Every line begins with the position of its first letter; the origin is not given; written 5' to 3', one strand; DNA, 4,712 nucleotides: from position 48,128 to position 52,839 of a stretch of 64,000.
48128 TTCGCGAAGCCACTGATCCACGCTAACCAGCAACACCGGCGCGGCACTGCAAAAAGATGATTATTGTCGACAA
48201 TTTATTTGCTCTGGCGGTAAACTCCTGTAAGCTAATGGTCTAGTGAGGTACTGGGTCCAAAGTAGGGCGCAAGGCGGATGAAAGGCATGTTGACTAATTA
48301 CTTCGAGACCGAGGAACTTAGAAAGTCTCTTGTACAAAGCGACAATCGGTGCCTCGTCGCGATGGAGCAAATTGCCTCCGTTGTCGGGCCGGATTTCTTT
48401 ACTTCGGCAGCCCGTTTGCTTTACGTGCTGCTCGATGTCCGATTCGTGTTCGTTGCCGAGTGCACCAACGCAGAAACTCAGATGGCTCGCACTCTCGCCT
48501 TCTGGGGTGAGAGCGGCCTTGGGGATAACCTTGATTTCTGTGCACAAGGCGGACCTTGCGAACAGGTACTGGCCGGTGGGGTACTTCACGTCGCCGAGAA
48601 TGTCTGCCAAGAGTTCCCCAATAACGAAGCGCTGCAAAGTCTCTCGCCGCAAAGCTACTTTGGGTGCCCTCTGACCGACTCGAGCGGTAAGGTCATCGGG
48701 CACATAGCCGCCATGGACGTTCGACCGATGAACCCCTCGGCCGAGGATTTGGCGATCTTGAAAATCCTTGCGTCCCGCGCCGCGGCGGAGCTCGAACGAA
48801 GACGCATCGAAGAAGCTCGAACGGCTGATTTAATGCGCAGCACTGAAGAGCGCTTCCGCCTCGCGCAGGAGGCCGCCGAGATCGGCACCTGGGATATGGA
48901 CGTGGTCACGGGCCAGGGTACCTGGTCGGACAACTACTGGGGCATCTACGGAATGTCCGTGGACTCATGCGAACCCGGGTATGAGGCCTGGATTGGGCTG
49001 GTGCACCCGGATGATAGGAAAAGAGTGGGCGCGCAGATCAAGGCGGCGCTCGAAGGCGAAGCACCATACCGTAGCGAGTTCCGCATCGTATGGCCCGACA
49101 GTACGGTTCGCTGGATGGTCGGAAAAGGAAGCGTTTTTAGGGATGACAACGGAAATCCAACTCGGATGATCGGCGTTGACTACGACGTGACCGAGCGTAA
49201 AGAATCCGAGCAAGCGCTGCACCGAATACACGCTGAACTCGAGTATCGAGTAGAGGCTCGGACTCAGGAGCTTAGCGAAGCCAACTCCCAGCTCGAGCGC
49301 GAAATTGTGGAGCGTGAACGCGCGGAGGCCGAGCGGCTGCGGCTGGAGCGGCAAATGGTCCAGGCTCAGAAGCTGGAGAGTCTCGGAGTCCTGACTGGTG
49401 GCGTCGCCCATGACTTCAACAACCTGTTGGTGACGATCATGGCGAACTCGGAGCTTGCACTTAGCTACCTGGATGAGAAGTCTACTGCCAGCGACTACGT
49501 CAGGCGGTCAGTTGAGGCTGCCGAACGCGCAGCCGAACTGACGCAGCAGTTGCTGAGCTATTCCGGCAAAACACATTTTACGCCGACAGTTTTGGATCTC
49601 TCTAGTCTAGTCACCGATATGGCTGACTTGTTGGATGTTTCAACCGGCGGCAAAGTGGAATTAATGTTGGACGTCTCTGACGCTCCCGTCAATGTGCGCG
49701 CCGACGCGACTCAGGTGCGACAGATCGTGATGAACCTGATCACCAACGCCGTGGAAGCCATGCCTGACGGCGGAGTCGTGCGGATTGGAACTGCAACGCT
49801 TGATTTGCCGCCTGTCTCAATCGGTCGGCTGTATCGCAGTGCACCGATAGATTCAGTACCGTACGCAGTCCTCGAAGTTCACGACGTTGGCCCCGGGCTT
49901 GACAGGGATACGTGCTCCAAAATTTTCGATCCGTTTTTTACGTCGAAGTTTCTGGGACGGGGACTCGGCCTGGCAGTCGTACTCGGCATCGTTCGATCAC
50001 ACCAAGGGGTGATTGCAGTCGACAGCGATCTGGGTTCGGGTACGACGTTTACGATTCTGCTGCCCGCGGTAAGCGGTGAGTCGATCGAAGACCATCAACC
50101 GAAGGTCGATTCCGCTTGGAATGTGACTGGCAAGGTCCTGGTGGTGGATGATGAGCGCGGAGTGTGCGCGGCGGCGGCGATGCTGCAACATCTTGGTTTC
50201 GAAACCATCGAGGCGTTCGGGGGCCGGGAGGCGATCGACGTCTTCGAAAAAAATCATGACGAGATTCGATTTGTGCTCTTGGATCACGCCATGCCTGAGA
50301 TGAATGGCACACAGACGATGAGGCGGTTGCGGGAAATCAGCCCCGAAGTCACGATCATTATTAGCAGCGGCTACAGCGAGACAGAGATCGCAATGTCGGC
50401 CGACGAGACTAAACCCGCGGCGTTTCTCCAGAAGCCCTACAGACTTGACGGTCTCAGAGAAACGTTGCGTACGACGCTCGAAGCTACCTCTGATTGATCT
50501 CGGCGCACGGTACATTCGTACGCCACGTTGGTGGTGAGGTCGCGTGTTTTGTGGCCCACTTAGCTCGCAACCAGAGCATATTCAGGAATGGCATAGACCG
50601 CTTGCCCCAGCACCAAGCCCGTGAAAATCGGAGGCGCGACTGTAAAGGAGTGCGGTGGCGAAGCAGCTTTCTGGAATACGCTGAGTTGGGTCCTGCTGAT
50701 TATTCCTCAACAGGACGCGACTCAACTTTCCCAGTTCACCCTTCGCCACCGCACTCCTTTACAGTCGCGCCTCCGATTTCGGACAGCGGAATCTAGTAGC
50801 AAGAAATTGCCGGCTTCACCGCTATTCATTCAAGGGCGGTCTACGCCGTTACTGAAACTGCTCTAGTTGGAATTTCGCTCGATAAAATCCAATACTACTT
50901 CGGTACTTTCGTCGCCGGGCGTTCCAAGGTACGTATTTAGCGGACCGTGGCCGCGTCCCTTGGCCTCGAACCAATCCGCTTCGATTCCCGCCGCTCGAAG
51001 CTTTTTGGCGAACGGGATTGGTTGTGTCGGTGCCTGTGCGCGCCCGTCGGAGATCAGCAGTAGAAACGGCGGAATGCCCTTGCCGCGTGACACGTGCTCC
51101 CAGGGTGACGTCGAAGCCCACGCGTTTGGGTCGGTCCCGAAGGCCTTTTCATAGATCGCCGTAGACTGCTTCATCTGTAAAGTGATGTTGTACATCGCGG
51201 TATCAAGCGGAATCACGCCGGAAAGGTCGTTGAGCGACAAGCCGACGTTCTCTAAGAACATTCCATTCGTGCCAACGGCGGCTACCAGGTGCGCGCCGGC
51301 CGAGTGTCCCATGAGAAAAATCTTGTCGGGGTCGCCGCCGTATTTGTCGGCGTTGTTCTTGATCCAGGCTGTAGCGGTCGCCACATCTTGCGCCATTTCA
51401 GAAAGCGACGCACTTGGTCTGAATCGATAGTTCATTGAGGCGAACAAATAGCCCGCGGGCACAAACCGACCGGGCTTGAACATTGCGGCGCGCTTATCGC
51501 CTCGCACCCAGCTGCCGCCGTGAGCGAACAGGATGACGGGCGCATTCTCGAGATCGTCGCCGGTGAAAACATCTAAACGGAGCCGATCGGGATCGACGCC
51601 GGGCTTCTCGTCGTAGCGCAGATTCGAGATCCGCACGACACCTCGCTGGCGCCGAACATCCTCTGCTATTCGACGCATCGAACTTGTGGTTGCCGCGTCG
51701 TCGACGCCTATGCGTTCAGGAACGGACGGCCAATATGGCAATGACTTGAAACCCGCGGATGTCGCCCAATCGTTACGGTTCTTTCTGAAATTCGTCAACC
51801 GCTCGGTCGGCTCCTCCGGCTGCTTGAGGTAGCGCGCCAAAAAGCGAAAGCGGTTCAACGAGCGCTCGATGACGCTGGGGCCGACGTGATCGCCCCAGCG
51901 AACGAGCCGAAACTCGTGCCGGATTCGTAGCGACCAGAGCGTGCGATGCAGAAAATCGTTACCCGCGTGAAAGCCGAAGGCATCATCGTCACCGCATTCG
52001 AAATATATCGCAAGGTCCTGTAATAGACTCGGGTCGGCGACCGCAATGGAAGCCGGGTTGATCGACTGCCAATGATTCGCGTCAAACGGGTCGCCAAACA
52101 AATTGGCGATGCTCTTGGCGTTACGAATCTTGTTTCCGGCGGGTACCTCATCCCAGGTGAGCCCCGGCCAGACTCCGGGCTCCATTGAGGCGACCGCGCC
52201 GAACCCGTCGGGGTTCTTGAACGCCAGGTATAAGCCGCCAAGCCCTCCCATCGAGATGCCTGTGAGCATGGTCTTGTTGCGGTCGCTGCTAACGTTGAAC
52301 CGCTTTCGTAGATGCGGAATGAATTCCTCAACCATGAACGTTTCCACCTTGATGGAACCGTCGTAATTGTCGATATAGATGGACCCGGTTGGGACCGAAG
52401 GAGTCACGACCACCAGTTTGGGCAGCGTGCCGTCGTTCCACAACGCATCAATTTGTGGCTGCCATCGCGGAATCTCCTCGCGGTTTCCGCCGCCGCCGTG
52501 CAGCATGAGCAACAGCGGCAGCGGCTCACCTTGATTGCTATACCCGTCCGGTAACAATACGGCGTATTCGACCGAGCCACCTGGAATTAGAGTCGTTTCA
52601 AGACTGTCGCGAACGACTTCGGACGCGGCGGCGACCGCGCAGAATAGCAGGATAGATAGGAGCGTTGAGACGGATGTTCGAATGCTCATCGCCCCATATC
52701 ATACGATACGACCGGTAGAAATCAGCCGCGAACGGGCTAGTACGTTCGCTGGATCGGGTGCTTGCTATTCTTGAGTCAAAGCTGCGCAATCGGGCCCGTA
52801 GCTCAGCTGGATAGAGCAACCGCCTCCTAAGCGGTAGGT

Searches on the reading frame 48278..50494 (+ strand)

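Call 63: search_protein_families(library=pfam, proteins=[window:48278-50494:+], max_evalue=0.00001)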
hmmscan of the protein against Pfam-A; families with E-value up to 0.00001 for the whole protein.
window:48278-50494:+ (739 aa): 5 families
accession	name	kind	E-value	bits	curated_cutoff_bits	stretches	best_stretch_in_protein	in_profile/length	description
PF08447.18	PAS_3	-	2.8e-21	76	25.6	1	215-300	3-88/89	PAS fold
PF02518.31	HATPase_c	-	1.6e-19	70.8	26.4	1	476-597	2-109/111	Histidine kinase-, DNA gyrase B-, and HSP90-like ATPase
PF00072.30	Response_reg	-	1.2e-15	58.1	30.2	1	620-730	1-110/111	Response regulator receiver domain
PF13185.12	GAF_2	-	2.5e-06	28.2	28.6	1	74-170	35-133/136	GAF domain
PF00512.31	HisKA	-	9.1e-06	26.1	26.9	0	372-429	5-61/66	His Kinase A (phospho-acceptor) domain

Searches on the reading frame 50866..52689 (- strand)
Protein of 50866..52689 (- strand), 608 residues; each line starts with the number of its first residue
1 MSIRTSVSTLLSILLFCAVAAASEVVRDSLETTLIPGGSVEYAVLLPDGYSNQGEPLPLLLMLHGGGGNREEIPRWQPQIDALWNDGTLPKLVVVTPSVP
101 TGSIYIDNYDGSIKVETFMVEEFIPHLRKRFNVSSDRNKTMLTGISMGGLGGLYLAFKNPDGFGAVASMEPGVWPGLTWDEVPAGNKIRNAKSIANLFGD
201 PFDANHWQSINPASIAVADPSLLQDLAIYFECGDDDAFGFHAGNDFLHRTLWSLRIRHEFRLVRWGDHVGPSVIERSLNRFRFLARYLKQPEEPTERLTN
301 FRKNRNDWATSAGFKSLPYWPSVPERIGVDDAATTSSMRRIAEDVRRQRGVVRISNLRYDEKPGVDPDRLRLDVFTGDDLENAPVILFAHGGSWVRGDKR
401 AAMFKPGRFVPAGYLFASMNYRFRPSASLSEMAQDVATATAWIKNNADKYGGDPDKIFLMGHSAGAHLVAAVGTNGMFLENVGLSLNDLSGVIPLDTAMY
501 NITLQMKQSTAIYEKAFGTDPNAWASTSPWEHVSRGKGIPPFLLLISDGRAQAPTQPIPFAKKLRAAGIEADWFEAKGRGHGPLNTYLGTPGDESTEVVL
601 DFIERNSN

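Call 63: search_protein_families(library=pfam, proteins=[window:50866-52689:-], max_evalue=0.00001)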
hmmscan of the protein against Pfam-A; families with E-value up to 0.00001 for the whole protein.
window:50866-52689:- (608 aa): 7 families
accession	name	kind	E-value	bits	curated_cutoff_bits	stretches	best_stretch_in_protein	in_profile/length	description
PF20434.5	BD-FAE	-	1.2e-26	94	26.8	1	373-482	2-119/215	BD-FAE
PF00756.26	Esterase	-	8.5e-20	72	22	1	38-238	6-196/251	Putative esterase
PF07859.19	Abhydrolase_3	-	1.9e-15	57.6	25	1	386-582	1-207/210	alpha/beta hydrolase fold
PF00135.34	COesterase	-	1.9e-13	50.6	27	1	365-471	81-199/515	Carboxylesterase family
PF00326.27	Peptidase_S9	-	6.2e-07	29.6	22.6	0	439-583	48-189/213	Prolyl oligopeptidase family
PF12146.15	Hydrolase_4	-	1.3e-06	28.4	27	0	427-473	53-94/239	Serine aminopeptidase, S33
PF12697.13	Abhydrolase_6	-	4.9e-06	27.8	26.3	0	386-491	1-94/217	Alpha/beta hydrolase family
